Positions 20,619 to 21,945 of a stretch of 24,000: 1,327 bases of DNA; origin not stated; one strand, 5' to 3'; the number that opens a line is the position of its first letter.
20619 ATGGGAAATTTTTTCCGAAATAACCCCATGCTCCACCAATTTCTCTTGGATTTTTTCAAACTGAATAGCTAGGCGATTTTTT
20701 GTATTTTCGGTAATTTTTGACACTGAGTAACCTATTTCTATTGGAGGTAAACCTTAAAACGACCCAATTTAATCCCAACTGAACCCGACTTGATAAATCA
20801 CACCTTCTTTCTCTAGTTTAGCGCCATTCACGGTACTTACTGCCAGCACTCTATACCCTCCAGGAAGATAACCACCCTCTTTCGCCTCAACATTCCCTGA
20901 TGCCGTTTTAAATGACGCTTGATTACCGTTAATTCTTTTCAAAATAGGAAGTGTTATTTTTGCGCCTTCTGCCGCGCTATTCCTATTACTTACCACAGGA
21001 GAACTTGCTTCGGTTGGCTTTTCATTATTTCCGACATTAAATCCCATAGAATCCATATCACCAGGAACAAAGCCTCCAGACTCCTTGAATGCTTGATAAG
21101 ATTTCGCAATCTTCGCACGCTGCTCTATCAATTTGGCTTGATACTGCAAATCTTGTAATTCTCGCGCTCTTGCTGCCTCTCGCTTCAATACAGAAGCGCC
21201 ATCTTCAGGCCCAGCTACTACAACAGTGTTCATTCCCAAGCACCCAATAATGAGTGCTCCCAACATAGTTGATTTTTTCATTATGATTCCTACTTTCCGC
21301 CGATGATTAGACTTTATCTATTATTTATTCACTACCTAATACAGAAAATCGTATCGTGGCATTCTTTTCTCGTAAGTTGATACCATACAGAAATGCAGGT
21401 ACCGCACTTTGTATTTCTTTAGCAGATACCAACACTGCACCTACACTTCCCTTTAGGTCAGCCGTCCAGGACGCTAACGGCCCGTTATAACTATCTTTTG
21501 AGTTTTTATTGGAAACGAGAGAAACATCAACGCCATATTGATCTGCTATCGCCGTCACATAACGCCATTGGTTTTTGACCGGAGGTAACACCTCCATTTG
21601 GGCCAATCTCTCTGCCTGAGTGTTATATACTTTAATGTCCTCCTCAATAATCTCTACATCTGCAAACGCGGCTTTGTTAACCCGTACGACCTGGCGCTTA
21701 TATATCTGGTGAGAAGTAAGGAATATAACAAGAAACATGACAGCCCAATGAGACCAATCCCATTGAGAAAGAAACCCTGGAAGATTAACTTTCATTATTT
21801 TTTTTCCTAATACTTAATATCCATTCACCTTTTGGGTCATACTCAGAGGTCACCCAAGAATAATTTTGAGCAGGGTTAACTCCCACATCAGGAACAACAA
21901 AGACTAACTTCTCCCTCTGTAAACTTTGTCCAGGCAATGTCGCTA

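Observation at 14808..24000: Compact type IV filament machine with mosaic T4b / T4a / T2SS features that fits no described class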

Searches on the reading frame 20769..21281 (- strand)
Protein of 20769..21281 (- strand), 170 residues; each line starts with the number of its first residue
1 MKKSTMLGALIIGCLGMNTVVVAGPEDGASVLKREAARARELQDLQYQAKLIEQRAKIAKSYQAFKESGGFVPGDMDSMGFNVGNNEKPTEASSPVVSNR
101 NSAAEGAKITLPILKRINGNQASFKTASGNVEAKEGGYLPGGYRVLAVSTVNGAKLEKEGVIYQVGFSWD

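Call 3: search_protein_families(library=pfam, proteins=[window:20769-21281:-], max_evalue=0.1)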
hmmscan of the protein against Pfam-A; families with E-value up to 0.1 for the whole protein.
window:20769-21281:- (170 aa): 0 families

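Call 4: search_protein_families(library=ncbifam, proteins=[window:20769-21281:-], max_evalue=0.1)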
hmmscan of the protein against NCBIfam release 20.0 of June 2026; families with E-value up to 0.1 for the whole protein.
window:20769-21281:- (170 aa): 1 family
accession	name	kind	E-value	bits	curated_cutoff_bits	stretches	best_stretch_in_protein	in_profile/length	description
TIGR03021.1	pilP_fam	equivalog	4e-09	37.5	34.65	1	38-150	3-113/119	type IV pilus biogenesis protein PilP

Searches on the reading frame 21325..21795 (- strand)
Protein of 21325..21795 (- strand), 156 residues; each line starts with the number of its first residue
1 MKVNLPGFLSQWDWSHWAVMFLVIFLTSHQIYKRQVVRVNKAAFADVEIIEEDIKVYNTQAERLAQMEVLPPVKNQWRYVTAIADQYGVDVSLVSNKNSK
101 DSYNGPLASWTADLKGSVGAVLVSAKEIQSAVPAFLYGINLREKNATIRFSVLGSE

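Call 3: search_protein_families(library=pfam, proteins=[window:21325-21795:-], max_evalue=0.1)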
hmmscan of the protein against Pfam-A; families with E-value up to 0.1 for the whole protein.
window:21325-21795:- (156 aa): 1 family
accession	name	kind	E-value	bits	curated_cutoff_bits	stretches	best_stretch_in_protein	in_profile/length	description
PF00709.27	Adenylsucc_synt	-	0.023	13.9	27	1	38-101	352-413/416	Adenylosuccinate synthetase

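Call 4: search_protein_families(library=ncbifam, proteins=[window:21325-21795:-], max_evalue=0.1)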
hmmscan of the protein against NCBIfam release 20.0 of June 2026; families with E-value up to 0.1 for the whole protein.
window:21325-21795:- (156 aa): 3 families
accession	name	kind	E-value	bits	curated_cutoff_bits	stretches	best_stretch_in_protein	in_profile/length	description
NF002223.0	PRK01117.1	equivalog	0.032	13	402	1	37-101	357-419/430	adenylosuccinate synthase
TIGR00184.1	purA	equivalog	0.066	12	395.55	1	40-98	356-412/425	adenylosuccinate synthase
TIGR01884.1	cas_HTH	subfamily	0.071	12.5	60.2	1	30-97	109-176/202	CRISPR-associated CARF protein Csa3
